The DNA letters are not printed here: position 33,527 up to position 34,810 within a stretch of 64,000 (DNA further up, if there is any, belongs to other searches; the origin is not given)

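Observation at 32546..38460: PglF-PglE-PglC-like bacillosamine-type module in which an ATP-grasp ligase occupies the place of the N-acetyltransferase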

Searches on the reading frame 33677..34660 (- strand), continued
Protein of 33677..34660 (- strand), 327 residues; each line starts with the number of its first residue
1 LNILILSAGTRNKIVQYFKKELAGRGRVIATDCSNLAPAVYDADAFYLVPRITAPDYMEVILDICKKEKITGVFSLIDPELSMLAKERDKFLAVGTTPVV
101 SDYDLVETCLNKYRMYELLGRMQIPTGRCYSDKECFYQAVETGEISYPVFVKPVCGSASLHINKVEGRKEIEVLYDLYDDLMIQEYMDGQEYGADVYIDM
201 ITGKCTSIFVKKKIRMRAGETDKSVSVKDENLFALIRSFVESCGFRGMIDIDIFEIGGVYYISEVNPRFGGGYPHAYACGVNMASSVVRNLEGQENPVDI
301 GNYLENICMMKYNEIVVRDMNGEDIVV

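Call 39: find_related_loci(query=A1, collection=genome_contigs, flank=10000)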
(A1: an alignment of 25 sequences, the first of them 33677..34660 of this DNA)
Query A1 (327 aa) in genome_contigs; peptide patterns used: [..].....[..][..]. (x = any residue, [..] = any of these).
600 stretches matched a pattern (row limit reached: there are more); 595 encode a relative of the query (tblastn E <= 1e-3); the best 80 are kept; 80 distinct loci.
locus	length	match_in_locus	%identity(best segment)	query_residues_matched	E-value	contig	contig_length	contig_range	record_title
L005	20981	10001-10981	90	1-327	0e+0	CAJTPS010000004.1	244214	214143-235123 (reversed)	MAG TPA_asm: uncultured Lachnospiraceae bacterium isolate MGBC108720 genome assembly, contig: MGBC108720.4, whole genome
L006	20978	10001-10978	83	1-326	0e+0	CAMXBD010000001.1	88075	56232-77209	MAG TPA_asm: uncultured Lachnospiraceae bacterium isolate SRR14411269_bin.9_metawrap_v1.3_MAG genome assembly, contig: N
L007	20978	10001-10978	82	1-326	0e+0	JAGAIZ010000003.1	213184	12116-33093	MAG: Lachnospiraceae bacterium isolate RGIG8486 Water_deer_Cecum-1__c20684, whole genome shotgun sequence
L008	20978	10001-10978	81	1-326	0e+0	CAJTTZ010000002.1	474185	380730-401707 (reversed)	MAG TPA_asm: uncultured Lachnospiraceae bacterium isolate MGBC108897 genome assembly, contig: MGBC108897.2, whole genome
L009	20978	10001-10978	81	1-326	0e+0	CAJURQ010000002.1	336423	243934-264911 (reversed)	MAG: uncultured Lachnospiraceae bacterium isolate MGBC167064 genome assembly, contig: MGBC167064.2, whole genome shotgun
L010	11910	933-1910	82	1-326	0e+0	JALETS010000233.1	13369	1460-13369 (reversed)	MAG: Lachnospiraceae bacterium isolate SUG327 k141_2521598, whole genome shotgun sequence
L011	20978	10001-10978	81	1-326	0e+0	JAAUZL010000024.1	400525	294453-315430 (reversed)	MAG: Lachnospiraceae bacterium isolate Mgla_MAG_14-bin_16 c_000000035688, whole genome shotgun sequence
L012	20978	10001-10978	81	1-326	0e+0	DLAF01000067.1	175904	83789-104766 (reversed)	MAG TPA_asm: Lachnospiraceae bacterium UBA7054 UBA7054_contig_324, whole genome shotgun sequence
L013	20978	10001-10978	81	1-326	0e+0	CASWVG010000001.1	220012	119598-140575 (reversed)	MAG: uncultured Lachnospiraceae bacterium isolate extra-ERR2136575.16_1677762971 genome assembly, contig: NODE_4_length_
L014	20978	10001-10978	80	1-326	0e+0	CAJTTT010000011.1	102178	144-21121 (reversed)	MAG TPA_asm: uncultured Lachnospiraceae bacterium isolate MGBC111450 genome assembly, contig: MGBC111450.11, whole genom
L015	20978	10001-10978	80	1-326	0e+0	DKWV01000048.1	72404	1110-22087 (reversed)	MAG TPA_asm: Lachnospiraceae bacterium UBA7143 UBA7143_contig_1164, whole genome shotgun sequence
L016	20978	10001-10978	80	1-326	0e+0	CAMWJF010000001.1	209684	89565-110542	MAG TPA_asm: uncultured Lachnospiraceae bacterium isolate SRR14411258_bin.9_metawrap_v1.3_MAG genome assembly, contig: N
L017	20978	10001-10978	80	1-326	0e+0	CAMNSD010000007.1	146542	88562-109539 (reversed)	MAG: uncultured Lachnospiraceae bacterium isolate SRR19792995_bin.57_metawrap_v1.3_MAG genome assembly, contig: ERZ12290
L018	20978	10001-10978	80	1-326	8e-179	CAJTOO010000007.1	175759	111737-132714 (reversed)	MAG TPA_asm: uncultured Lachnospiraceae bacterium isolate MGBC104969 genome assembly, contig: MGBC104969.7, whole genome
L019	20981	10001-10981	79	1-327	5e-178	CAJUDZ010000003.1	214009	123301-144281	MAG TPA_asm: uncultured Lachnospiraceae bacterium isolate MGBC117495 genome assembly, contig: MGBC117495.3, whole genome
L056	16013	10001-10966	67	1-322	5e-147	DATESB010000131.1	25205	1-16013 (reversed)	MAG TPA_asm: Lachnospiraceae bacterium isolate SMAG_U9090 k141_28473, whole genome shotgun sequence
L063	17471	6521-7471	66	1-317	2e-145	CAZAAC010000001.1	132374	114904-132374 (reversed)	MAG TPA_asm: uncultured Lachnospiraceae bacterium isolate SRP192927_co3_133 genome assembly, contig: NODE_123_length_132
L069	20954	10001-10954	69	1-318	1e-143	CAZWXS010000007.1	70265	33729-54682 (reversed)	MAG TPA_asm: uncultured Lachnospiraceae bacterium isolate SRP192927_co2_476 genome assembly, contig: NODE_288_length_702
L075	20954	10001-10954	70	1-318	1e-141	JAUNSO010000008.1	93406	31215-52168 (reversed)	MAG: bacterium isolate S4R_St_43 NODE_79_length_93406_cov_24.864961, whole genome shotgun sequence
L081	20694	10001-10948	65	2-317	3e-134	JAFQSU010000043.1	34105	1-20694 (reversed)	MAG: Oscillospiraceae bacterium isolate RGIG2118 Goat_Colon-4__c299153, whole genome shotgun sequence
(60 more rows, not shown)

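Call 45: search_protein_families(library=pfam, proteins=[L069:9017-9973:+, L069:10984-12204:+, L069:12258-13286:+, L069:13271-14407:+, L069:14404-15528:+, L081:8057-8635:+, L081:8687-9982:+, L081:10971-12095:+, L081:12082-13173:+, L081:4163-6010:+], max_evalue=0.00001)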
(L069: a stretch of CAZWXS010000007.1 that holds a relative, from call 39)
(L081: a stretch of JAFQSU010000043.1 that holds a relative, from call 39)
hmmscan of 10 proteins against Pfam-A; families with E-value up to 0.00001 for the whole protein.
L069:9017-9973:+ (318 aa): 1 family
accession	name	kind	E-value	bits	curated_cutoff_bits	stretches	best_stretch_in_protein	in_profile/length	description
PF00291.31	PALP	-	1.3e-33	117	35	1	10-307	4-295/295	Pyridoxal-phosphate dependent enzyme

L069:10984-12204:+ (406 aa): 4 families
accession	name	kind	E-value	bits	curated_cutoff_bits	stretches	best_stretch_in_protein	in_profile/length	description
PF00534.26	Glycos_transf_1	-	1.2e-18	67.7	26.4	1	216-386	3-171/172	Glycosyl transferases group 1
PF13692.12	Glyco_trans_1_4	-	1.8e-14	54.7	27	1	229-373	2-142/142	Glycosyl transferases group 1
PF13439.12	Glyco_transf_4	-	3.5e-11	43.8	28.5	1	23-200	10-168/170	Glycosyltransferase Family 4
PF13579.12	Glyco_trans_4_4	-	3.4e-06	27.9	29.7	1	23-196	9-157/158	Glycosyl transferase 4-like domain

L069:12258-13286:+ (342 aa): 9 families
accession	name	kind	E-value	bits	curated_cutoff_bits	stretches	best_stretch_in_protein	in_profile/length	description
PF02719.21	Polysacc_synt_2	-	2.7e-106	355.5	20.2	1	9-283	1-291/293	Polysaccharide biosynthesis protein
PF01370.27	Epimerase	-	1.1e-21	77.9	20.9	1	10-221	2-231/240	NAD dependent epimerase/dehydratase family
PF08485.16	Polysacc_syn_2C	-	2.3e-20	72.5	25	1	286-333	1-48/48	Polysaccharide biosynthesis protein C-terminal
PF01073.25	3Beta_HSD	-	3.7e-18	66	22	1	10-132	1-122/280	3-beta hydroxysteroid dehydrogenase/isomerase family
PF16363.11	GDP_Man_Dehyd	-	3.2e-14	53.6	27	1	10-233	1-255/332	GDP-mannose 4,6 dehydratase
PF13460.12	NAD_binding_10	-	2.5e-13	50.7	27.2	1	13-152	1-126/184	NAD(P)H-binding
PF05368.20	NmrA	-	7.9e-08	32.7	27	1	7-199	3-183/298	NmrA-like family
PF04321.23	RmlD_sub_bind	-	1.4e-07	31.3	27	1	8-127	2-102/287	RmlD substrate binding domain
PF07993.18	NAD_binding_4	-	3.3e-07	30.2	20.1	0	11-143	1-153/258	Male sterility protein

L069:13271-14407:+ (378 aa): 4 families
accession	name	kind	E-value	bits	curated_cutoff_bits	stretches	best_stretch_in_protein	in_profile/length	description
PF14667.12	Polysacc_synt_C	-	4e-50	169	28.7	1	259-369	1-111/111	Polysaccharide biosynthesis C-terminal domain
PF01370.27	Epimerase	-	3.3e-20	73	20.9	1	7-191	1-228/240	NAD dependent epimerase/dehydratase family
PF07993.18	NAD_binding_4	-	2.3e-08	34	20.1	0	96-143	166-210/258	Male sterility protein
PF16363.11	GDP_Man_Dehyd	-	4e-08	33.5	27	0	104-215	150-261/332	GDP-mannose 4,6 dehydratase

L069:14404-15528:+ (374 aa): 1 family
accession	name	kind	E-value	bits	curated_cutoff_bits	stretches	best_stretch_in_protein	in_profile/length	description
PF02350.25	Epimerase_2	-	8.3e-84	281.8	30.6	1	27-360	6-346/347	UDP-N-acetylglucosamine 2-epimerase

L081:8057-8635:+ (192 aa): 4 families
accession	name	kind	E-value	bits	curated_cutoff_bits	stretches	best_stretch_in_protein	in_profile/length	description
PF13302.13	Acetyltransf_3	-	5.5e-20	72.9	25.4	1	22-155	2-138/138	Acetyltransferase (GNAT) domain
PF00583.31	Acetyltransf_1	-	8e-14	52.4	20.7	1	48-154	17-116/116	Acetyltransferase (GNAT) family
PF13523.12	Acetyltransf_8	-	6.6e-11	42.5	27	1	29-161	3-144/145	Acetyltransferase (GNAT) domain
PF13420.13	Acetyltransf_4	-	1.5e-06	28.8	24.3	1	25-169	2-149/155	Acetyltransferase (GNAT) domain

L081:8687-9982:+ (431 aa): 0 families

L081:10971-12095:+ (374 aa): 6 families
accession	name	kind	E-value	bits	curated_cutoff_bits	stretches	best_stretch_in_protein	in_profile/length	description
PF00534.26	Glycos_transf_1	-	5.5e-43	146.9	26.4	1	184-348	2-171/172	Glycosyl transferases group 1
PF13692.12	Glyco_trans_1_4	-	3.8e-34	118.4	27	1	200-332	4-139/142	Glycosyl transferases group 1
PF13477.12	Glyco_trans_4_2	-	3.3e-22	79.6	23.4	1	3-144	1-138/139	Glycosyl transferase 4-like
PF13439.12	Glyco_transf_4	-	9.1e-18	65.3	28.5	1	24-154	14-150/170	Glycosyltransferase Family 4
PF13579.12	Glyco_trans_4_4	-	5.8e-11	43.4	29.7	1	22-146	11-136/158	Glycosyl transferase 4-like domain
PF20706.3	GT4-conflict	-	3.8e-07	29.9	26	1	204-307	204-319/385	Family 4 Glycosyltransferase in conflict systems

L081:12082-13173:+ (363 aa): 1 family
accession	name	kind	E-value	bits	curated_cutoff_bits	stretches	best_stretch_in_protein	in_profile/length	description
PF14897.12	EpsG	-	2.7e-41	142.2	30.1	1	35-357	2-326/326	EpsG family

L081:4163-6010:+ (615 aa): 0 families

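Call 65: search_protein_families(library=ncbifam, proteins=[L069:9017-9973:+], max_evalue=1e-10)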
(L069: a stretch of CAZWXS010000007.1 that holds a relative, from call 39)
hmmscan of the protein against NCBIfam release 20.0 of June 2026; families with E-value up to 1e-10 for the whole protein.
L069:9017-9973:+ (318 aa): 8 families
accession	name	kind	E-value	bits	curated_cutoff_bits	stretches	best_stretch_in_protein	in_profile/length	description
NF052482.1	sulfolyase_CuyA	equivalog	6.1e-62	209.3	450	1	14-313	16-325/332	D-cysteate sulfo-lyase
TIGR01275.1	ACC_deam_rel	subfamily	8.4e-56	189.6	289.4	1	11-317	5-319/321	pyridoxal phosphate-dependent enzymes, D-cysteine desulfhydrase family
NF052537.1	CoM_syn_XcbE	exception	6.1e-52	176.8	450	1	5-313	7-321/322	coenzyme M biosynthesis enzyme XcbE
NF003030.0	PRK03910.1-3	equivalog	1.5e-48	165.7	429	1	11-314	20-330/338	D-cysteine desulfhydrase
TIGR01274.1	ACC_deam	equivalog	1.4e-41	142.8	392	1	15-310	16-325/337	1-aminocyclopropane-1-carboxylate deaminase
NF010646.0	PRK14045.1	equivalog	1.7e-41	142.6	550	1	23-313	33-319/329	1-aminocyclopropane-1-carboxylate deaminase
NF003032.0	PRK03910.1-5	equivalog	1.7e-39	135.9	469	1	7-314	13-325/330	D-cysteine desulfhydrase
NF003029.0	PRK03910.1-1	equivalog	4.5e-38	131.5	610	1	24-313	31-322/328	D-cysteine desulfhydrase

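Call 71: search_dna_similar(query=window:33677-34660:-, collection=plasmids, mode=protein, max_rows=25, max_evalue=1e-20)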
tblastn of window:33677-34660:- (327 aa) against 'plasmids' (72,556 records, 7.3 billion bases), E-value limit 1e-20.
Records with a match: 29; places in all: 30; records where one place covers at least 80% of the query: 29.
Best place of each record, by identity: <60% 29.
By first word of the organism name: Rhizobium 6; Roseibium 6; Labrenzia 4; Ensifer 2; Escherichia 2; Phocaeicola 1; Sphingobium 1; Priestia 1; Ruegeria 1; Segatella 1; and 4 more.
By predicted mobility (MOB-suite, as given by PLSDB): non-mobilizable 27; conjugative 1; mobilizable 1.
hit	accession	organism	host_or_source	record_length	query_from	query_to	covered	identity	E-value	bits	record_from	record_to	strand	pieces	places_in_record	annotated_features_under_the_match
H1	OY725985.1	Phocaeicola massiliensis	-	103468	2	316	96%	32.3%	9e-32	132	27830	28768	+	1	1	record has no annotation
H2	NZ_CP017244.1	Rhizobium etli 8C-3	Phaseolus vulgaris,cell culture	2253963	1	324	99%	31.4%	1e-36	146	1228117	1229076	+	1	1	record has no annotation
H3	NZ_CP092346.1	Rhizobium gallicum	Phaseolus vulgaris,Cell culture,nodule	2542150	1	324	99%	31.2%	3e-36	145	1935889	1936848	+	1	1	none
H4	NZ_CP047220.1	Sphingobium yanoikuyae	cell culture,sludge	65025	2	297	91%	33.7%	3e-45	172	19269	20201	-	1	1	ATP-grasp domain-containing protein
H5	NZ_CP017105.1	Rhizobium gallicum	Phaseolus vulgaris,Whole ...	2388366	1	324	99%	30.6%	3e-36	145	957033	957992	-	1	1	none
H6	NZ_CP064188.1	Rhizobium sp. 007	Onobrychis viciifolia,cell culture,root ...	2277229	1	324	99%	30.6%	5e-36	145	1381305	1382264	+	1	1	none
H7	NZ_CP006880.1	Rhizobium gallicum bv. gallicum R602sp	Phaseolus vulgaris,whole ...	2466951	1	325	99%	30.2%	3e-35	143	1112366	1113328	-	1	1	record has no annotation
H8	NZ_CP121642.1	Rhizobium sp. CC1099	Onobrychis viciifolia,cell culture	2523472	1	324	99%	30.3%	3e-35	142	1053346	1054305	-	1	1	none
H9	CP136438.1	Priestia filamentosa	Leaves of Cigar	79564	1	323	99%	30.3%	3e-41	160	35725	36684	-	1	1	ATP-grasp domain-containing protein | sugar transferase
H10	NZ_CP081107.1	Ruegeria sp. B32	-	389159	1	321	98%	30.2%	1e-29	126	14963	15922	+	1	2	ATP-grasp domain-containing protein | HAD family hydrolase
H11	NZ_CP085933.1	Segatella copri DSM 18205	-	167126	2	316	96%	30.7%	5e-32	133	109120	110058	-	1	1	ATP-grasp domain-containing protein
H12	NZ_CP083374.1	Ensifer canadensis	Melilotus albus,Cell Culture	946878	3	316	96%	30.5%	4e-29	125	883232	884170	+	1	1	ATP-grasp domain-containing protein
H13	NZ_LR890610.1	Escherichia coli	Homo sapiens,urine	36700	1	293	90%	32.4%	1e-42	164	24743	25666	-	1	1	ATP-grasp domain-containing protein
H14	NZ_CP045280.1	Escherichia coli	Homo sapiens,Whole organism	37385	1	293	90%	32.4%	1e-42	164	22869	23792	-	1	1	ATP-grasp domain-containing protein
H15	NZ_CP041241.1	Sinorhizobium mexicanum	Acaciella angustissima,cell culture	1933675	1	316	97%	29.2%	1e-31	132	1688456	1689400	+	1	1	none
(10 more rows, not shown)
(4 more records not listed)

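Call 73: get_annotated_region(hit=H9, flank=7000)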
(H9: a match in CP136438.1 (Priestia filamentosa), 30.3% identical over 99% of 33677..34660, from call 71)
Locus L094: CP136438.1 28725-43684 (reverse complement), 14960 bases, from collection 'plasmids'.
description: Priestia filamentosa strain H146 plasmid p3, complete sequence
organism: Priestia filamentosa (NCBI taxid 1402861)
taxonomy: Bacteria; Bacillota; Bacilli; Bacillales; Bacillaceae; Priestia; Priestia filamentosa
host: -; source: Leaves of Cigar; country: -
typing (MOB-suite, as given by PLSDB): mobilizable; relaxase MOBP
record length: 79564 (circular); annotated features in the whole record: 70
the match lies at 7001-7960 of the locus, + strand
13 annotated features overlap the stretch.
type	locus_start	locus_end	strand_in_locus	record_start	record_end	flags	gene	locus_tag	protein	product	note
CDS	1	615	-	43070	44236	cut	-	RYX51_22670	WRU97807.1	FtsK/SpoIIIE domain-containing protein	-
CDS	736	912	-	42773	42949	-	-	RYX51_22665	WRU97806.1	hypothetical protein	-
CDS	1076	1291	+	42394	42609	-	-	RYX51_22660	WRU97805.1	helix-turn-helix transcriptional regulator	-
CDS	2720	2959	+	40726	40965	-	-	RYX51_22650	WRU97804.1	hypothetical protein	-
CDS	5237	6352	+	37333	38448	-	-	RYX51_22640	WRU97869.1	aminotransferase class I/II-fold pyridoxal phosphate-dependent enzyme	-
CDS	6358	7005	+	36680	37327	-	-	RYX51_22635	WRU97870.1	sugar transferase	-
CDS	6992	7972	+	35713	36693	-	-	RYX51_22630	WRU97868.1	ATP-grasp domain-containing protein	-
CDS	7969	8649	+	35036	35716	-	-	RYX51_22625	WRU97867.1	HAD-IA family hydrolase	-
CDS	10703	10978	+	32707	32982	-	-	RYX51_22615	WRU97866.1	hypothetical protein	-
CDS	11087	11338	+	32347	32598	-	-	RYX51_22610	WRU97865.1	glycosyltransferase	-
CDS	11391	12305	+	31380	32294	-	-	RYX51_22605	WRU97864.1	glycosyltransferase family 2 protein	-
CDS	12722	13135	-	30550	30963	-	-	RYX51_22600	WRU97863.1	hypothetical protein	-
CDS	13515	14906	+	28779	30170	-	-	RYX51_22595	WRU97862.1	oligosaccharide flippase family protein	-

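Call 74: get_annotated_region(hit=H13, flank=7000)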
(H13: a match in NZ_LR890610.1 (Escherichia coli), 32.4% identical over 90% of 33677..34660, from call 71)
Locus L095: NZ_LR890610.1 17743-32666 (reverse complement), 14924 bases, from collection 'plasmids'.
description: Escherichia coli strain MINF_8D isolate MINF_8D plasmid 5, complete sequence
organism: Escherichia coli (NCBI taxid 562)
taxonomy: Bacteria; Pseudomonadota; Gammaproteobacteria; Enterobacterales; Enterobacteriaceae; Escherichia; Escherichia coli
host: -; source: Homo sapiens,urine; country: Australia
typing (MOB-suite, as given by PLSDB): non-mobilizable; replicon IncR
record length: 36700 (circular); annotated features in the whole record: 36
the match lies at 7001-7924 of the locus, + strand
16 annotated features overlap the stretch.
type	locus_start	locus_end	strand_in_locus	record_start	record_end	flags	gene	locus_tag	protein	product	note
CDS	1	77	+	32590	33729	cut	-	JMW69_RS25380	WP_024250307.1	ISAs1 family transposase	-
CDS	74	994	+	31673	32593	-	-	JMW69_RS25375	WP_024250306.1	NAD-dependent epimerase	-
CDS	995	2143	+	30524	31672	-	-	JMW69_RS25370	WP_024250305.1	dTDP-glucose 4,6-dehydratase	-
CDS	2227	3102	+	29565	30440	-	rfbA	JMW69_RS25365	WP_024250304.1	glucose-1-phosphate thymidylyltransferase RfbA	GO:0019305 - dTDP-rhamnose biosynthetic process [Evidence IEA]; GO:0009243 - O antigen biosynthetic process [Evidence ...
CDS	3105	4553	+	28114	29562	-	-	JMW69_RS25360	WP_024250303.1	lipopolysaccharide biosynthesis protein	-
CDS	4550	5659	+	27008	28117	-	-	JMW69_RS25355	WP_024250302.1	DegT/DnrJ/EryC1/StrS family aminotransferase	-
CDS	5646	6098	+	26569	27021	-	-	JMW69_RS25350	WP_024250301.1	GNAT family N-acetyltransferase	-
CDS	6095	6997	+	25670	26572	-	-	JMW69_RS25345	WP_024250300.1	pyridoxal-phosphate dependent enzyme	-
CDS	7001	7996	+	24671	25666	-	-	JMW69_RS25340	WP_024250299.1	ATP-grasp domain-containing protein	-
CDS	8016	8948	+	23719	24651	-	-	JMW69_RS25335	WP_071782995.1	glycosyltransferase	-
CDS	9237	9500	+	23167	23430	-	-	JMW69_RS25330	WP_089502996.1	transposase family protein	-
CDS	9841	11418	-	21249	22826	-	-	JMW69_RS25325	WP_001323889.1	PAS domain-containing methyl-accepting chemotaxis protein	-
CDS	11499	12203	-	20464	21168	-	-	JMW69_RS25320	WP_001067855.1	IS6-like element IS26 family transposase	-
CDS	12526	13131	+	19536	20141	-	-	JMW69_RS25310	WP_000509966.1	recombinase family protein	GO:0006310 - DNA recombination [Evidence IEA]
CDS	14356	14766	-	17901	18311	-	-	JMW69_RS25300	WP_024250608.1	PIN domain-containing protein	-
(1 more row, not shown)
